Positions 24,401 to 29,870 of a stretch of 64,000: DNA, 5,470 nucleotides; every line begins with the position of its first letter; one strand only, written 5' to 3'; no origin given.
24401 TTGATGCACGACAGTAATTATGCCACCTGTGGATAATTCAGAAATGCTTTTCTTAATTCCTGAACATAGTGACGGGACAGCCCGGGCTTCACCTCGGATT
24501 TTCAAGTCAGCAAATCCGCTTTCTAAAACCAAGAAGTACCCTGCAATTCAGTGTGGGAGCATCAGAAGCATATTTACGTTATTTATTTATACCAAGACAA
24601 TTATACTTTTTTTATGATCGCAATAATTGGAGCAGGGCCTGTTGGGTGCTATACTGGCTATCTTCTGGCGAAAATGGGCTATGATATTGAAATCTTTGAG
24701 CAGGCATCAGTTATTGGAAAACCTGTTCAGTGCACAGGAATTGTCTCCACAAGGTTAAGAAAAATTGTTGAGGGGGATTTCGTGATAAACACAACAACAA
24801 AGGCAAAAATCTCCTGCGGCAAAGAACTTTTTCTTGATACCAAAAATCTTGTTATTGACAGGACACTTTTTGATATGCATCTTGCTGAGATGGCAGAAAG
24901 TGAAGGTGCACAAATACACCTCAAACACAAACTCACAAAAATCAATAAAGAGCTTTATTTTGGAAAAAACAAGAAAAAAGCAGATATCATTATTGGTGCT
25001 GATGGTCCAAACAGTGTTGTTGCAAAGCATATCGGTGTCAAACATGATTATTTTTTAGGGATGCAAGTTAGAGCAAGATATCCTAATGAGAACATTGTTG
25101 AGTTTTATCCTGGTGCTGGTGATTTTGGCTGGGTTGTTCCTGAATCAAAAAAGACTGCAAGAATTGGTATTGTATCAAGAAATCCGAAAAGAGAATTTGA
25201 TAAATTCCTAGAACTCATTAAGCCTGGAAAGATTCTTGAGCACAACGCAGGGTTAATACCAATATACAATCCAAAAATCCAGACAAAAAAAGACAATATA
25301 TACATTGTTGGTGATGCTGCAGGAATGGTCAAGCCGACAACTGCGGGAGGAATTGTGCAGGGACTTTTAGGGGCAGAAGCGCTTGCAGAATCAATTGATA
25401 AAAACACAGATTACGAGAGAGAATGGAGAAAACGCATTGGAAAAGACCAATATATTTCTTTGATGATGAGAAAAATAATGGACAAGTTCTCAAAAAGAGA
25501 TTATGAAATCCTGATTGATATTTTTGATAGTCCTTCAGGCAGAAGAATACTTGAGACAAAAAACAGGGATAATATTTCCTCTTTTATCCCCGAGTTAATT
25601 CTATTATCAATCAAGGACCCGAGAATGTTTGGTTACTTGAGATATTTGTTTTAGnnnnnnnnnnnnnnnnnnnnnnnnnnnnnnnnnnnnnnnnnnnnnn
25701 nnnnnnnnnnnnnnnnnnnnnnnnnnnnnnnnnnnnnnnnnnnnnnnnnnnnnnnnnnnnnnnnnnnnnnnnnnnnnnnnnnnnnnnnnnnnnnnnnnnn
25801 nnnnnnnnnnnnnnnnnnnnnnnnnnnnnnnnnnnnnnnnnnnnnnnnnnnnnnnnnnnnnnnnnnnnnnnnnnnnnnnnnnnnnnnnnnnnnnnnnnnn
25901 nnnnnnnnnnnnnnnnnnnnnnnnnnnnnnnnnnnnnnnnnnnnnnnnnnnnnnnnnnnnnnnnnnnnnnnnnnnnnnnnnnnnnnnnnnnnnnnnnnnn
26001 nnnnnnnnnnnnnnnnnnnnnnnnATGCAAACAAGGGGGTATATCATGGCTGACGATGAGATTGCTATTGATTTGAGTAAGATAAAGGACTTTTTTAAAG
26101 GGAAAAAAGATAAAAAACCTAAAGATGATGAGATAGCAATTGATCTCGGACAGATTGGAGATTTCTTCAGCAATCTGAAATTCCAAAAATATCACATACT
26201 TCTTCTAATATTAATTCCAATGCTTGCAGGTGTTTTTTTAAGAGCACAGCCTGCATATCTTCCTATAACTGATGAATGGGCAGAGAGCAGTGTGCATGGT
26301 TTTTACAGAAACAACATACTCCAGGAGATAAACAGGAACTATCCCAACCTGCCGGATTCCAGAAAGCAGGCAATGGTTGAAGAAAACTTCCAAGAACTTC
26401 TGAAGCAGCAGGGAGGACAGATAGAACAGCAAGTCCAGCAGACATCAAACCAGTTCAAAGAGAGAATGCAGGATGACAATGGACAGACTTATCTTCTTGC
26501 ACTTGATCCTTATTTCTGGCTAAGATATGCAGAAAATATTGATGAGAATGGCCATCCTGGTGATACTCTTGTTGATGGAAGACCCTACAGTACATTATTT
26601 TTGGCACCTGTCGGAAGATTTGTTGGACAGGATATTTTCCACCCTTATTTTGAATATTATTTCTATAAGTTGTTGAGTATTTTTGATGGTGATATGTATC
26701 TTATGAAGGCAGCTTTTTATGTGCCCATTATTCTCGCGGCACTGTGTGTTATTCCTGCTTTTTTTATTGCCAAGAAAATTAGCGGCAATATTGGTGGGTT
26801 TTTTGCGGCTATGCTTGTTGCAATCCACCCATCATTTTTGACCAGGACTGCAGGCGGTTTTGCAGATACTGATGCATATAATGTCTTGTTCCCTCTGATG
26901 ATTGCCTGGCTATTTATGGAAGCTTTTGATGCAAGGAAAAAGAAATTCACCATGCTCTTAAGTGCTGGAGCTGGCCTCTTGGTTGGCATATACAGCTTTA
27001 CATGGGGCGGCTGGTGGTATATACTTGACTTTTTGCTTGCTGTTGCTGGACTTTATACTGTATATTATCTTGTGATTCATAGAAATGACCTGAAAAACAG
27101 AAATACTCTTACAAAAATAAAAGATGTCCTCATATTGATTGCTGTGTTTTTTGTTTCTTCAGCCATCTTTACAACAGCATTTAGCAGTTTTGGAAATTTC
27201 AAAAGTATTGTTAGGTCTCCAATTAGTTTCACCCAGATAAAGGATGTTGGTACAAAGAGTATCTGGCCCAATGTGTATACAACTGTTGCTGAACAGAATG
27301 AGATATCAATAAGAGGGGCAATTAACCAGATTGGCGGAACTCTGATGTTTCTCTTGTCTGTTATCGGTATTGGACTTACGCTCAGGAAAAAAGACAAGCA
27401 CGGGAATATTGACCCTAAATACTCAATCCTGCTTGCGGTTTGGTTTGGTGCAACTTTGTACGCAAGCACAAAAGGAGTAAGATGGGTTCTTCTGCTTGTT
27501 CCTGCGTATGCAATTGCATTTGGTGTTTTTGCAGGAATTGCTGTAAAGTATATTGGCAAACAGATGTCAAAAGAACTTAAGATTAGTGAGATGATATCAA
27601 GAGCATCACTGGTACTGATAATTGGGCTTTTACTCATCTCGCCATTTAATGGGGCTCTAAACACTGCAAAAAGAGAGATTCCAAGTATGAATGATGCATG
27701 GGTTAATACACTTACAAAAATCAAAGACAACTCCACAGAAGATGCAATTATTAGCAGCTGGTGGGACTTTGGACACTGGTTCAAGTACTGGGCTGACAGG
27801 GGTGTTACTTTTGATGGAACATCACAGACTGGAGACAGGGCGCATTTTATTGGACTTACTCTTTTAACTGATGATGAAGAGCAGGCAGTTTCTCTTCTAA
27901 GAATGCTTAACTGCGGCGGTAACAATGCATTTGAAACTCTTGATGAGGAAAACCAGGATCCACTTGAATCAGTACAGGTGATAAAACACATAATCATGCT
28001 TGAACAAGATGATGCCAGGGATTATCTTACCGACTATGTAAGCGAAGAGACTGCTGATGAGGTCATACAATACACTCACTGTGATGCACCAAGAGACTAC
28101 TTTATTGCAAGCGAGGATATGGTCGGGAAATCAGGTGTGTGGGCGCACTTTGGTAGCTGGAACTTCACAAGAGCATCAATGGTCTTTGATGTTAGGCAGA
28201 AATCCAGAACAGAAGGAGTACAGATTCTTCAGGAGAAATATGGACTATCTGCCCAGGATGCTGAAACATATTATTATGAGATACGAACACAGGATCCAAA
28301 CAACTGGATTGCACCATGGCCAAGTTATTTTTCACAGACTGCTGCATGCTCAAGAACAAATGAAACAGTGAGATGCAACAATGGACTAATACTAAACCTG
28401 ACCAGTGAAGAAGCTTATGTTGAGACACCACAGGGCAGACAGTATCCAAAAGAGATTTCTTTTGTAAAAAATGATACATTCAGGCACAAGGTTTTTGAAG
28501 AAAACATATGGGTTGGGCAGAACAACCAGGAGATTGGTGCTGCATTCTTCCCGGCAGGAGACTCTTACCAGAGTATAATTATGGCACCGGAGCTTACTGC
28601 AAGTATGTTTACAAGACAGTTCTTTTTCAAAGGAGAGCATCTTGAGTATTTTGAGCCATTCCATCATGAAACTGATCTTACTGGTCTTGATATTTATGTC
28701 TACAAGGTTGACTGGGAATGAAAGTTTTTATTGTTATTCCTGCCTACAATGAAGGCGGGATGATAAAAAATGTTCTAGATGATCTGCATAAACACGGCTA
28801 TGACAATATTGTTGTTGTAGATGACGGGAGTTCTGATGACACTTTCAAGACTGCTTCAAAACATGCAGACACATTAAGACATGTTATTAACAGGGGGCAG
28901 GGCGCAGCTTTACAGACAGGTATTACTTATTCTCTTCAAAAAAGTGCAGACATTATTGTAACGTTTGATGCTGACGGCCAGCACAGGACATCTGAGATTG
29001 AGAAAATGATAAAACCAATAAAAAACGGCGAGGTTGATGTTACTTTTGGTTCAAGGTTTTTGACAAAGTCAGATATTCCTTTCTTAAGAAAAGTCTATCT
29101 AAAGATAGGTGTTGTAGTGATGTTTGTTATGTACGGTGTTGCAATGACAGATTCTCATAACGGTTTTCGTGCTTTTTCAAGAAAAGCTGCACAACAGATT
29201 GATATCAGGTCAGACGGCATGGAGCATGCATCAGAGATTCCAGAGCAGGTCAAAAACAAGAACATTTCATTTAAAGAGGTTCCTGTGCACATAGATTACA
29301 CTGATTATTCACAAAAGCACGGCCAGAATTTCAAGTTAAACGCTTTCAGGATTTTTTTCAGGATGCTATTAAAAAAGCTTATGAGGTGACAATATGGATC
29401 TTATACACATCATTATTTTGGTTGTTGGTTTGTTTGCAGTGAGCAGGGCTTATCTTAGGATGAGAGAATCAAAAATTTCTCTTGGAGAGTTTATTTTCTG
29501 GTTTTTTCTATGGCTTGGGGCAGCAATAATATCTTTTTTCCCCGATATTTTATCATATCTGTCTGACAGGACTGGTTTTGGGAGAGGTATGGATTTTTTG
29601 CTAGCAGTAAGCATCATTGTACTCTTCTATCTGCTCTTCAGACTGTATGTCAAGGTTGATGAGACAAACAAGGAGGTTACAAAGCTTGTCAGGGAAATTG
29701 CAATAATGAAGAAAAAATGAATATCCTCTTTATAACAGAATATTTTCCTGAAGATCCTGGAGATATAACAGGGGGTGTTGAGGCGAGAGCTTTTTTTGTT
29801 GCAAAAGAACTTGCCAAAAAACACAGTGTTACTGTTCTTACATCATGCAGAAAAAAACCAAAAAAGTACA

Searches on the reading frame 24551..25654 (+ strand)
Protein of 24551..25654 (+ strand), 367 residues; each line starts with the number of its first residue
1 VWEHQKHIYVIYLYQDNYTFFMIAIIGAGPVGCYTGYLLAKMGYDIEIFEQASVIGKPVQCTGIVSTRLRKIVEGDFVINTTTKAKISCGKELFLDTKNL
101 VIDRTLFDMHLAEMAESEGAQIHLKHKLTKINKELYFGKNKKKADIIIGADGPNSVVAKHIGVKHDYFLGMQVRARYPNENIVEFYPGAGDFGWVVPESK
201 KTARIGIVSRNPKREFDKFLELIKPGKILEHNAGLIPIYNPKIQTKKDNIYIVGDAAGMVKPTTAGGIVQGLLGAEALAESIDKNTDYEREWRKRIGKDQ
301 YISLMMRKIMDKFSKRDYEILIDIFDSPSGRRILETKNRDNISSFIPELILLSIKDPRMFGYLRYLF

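Call 8: search_protein_families(library=pfam, proteins=[window:24551-25654:+], max_evalue=0.001)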
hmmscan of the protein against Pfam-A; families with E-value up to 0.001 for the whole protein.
window:24551-25654:+ (367 aa): 6 families
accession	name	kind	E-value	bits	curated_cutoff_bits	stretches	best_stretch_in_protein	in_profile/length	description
PF01494.25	FAD_binding_3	-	9.9e-12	45.2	22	0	74-165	72-171/349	FAD binding domain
PF13450.12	NAD_binding_8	-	1e-06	29.3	21.9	1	25-56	1-32/68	NAD(P)-binding Rossmann-like domain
PF01266.30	DAO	-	3e-06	27.5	27.9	0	23-56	2-35/353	FAD dependent oxidoreductase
PF05834.18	Lycopene_cycl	-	8.1e-06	25.6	23.4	1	226-298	233-310/380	Lycopene cyclase protein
PF07992.20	Pyr_redox_2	-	1.3e-05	25.2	26.1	0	23-71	145-195/291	Pyridine nucleotide-disulphide oxidoreductase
PF00070.33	Pyr_redox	-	0.00032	21.6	22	0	23-72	2-53/82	Pyridine nucleotide-disulphide oxidoreductase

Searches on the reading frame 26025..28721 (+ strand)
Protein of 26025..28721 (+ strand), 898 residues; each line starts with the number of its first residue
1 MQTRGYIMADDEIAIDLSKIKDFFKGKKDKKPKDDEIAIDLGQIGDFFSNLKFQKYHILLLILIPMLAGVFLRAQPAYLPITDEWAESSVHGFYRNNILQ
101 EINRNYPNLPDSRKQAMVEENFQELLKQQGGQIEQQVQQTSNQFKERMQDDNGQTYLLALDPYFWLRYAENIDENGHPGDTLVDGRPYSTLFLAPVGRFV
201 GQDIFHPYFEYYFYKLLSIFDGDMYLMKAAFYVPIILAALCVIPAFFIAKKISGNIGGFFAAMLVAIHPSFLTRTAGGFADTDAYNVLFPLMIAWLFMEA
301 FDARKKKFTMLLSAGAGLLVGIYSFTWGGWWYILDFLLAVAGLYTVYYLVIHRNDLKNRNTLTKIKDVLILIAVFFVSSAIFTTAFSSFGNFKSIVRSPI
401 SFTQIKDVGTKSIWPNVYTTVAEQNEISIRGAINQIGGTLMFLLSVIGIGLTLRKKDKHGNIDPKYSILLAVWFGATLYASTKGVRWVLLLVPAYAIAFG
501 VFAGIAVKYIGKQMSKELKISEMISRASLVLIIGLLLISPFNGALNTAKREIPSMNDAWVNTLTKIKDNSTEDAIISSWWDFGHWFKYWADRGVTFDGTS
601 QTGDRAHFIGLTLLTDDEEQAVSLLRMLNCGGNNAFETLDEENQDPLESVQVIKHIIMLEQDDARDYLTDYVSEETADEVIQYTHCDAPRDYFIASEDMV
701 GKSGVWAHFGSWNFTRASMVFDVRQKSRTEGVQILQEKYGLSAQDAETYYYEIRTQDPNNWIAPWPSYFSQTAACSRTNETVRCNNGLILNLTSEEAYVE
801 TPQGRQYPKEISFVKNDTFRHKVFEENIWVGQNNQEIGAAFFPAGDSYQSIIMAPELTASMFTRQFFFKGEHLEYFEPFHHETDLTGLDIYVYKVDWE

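Call 8: search_protein_families(library=pfam, proteins=[window:26025-28721:+], max_evalue=0.001)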
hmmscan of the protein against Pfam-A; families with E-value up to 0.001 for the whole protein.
window:26025-28721:+ (898 aa): 3 families
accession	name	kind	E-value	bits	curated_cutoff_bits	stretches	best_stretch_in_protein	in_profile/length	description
PF02516.20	STT3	-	3.4e-46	159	24.5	1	148-537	20-397/405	Oligosaccharyl transferase STT3, N-terminal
PF21436.2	STT3-PglB_core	-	8e-08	33.3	23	1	575-643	4-71/131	STT3/PglB/AglB core domain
PF13231.12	PMT_2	-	4.9e-05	24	26.1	1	222-375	18-152/160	Dolichyl-phosphate-mannose-protein mannosyltransferase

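Call 47: search_protein_families(library=ncbifam, proteins=[window:26025-28721:+], max_evalue=0.00001)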
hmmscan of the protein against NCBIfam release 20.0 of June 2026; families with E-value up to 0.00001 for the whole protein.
window:26025-28721:+ (898 aa): 2 families
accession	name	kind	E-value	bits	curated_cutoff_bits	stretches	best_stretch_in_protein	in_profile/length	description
NF050801.1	ProtGlycPglB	equivalog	6.3e-26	91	1300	2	211-385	87-248/713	undecaprenyl-diphosphooligosaccharide--protein glycotransferase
TIGR04154.1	archaeo_STT3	subfamily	2.6e-21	75.7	450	2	155-386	28-264/831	oligosaccharyl transferase, archaeosortase A system-associated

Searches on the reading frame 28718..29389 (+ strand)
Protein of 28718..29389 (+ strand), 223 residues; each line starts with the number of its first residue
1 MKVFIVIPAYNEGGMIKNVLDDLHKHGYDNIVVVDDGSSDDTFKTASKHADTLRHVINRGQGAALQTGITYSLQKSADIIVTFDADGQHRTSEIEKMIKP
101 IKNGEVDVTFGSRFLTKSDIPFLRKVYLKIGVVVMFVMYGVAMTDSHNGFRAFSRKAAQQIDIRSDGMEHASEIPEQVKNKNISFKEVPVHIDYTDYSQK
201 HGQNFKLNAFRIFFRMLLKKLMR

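Call 3: search_protein_families(library=pfam, proteins=[window:28718-29389:+], max_evalue=0.01)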
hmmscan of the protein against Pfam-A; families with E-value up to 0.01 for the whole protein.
window:28718-29389:+ (223 aa): 4 families
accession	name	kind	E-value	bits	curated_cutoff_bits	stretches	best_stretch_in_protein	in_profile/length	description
PF00535.33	Glycos_transf_2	-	4.6e-24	85.7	23.3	1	5-160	2-166/168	Glycosyl transferase family 2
PF13704.12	Glyco_tranf_2_4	-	0.00011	23.1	27.5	1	11-86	2-81/98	Glycosyl transferase family 2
PF13641.12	Glyco_tranf_2_3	-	0.0041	17.6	27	1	3-86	3-96/230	Glycosyltransferase like family 2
PF10111.15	Glyco_tranf_2_2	-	0.0051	16.8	27.3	0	5-102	2-107/276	Glycosyltransferase like family 2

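Call 4: search_protein_families(library=ncbifam, proteins=[window:28718-29389:+], max_evalue=0.01)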
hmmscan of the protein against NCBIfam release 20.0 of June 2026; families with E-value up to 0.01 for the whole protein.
window:28718-29389:+ (223 aa): 20 families
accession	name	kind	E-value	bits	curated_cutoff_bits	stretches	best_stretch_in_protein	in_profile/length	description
NF058614.1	PPMAGASynPpgS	equivalog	4.2e-58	196.4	370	1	3-222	2-225/226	polyprenyl-phospho-N-acetylgalactosaminyl synthase PpgS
TIGR04182.1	glyco_TIGR04182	equivalog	1.8e-33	116.2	325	1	3-209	2-203/293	S-layer glycoprotein N-glycosyltransferase AglJ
NF041391.1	DPhHxTase_Halo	equivalog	1.2e-13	50.5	375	1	9-165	3-157/213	dolichyl-phosphate hexose transferase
NF047588.1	GlcsyltransPgfSStrep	equivalog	6.5e-13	48.6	500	1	1-163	1-169/308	glycosyltransferase PgfS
NF007986.1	PRK10714.1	equivalog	5.1e-11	42.1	529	1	2-159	7-170/316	undecaprenyl-phosphate 4-deoxy-4-formamido-L-arabinose transferase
TIGR03937.1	PgaC_IcaA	equivalog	9.9e-11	41.2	422.3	1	2-103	46-152/407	poly-beta-1,6-N-acetyl-D-glucosamine synthase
TIGR04283.1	glyco_like_mftF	equivalog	2e-10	40.7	182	1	5-130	3-127/221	TIGR04283 family arsenosugar biosynthesis glycosyltransferase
NF041875.1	EPS_EpsD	equivalog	4.5e-09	36.2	370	1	5-112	3-115/325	exopolysaccharide biosynthesis glycosyltransferase EpsD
TIGR03469.1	HpnB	hypoth_equivalog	4e-08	32.7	379.25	1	2-108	45-167/386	hopene-associated glycosyltransferase HpnB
TIGR03965.1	mycofact_glyco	equivalog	4.4e-08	32.4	280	1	2-108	75-186/467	mycofactocin biosynthesis glycosyltransferase MftF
NF047683.1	TeichurnBiosyTuaG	equivalog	8.8e-08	32.1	400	1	3-125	8-135/252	teichuronic acid biosynthesis protein TuaG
NF010496.0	PRK13915.1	equivalog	1.9e-07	30.5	262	1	2-101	32-142/307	glucosyl-3-phosphoglycerate synthase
NF045692.1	OglycostaseCruG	equivalog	2.9e-07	29.8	600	1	2-138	42-190/386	2'-O-glycosyltransferase CruG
TIGR01556.1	rhamnosyltran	subfamily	4.3e-06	26.1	200.55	1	27-129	20-127/281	rhamnosyltransferase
NF007482.0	PRK10073.1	equivalog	4.6e-06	25.9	423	1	2-108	7-117/334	glycosyltransferase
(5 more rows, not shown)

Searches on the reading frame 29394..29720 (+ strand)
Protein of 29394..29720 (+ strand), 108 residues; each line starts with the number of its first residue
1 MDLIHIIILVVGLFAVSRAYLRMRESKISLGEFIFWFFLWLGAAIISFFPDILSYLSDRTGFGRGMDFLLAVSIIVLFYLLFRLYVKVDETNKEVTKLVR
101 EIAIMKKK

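Call 75: search_protein_families(library=pfam, proteins=[window:29394-29720:+], max_evalue=0.001)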
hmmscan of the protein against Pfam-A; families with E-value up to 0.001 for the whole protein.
window:29394-29720:+ (108 aa): 1 family
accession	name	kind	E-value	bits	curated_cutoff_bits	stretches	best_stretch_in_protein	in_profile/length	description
PF10066.14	DUF2304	-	6.3e-27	94.4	25.5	1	4-107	2-105/106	Uncharacterized conserved protein (DUF2304)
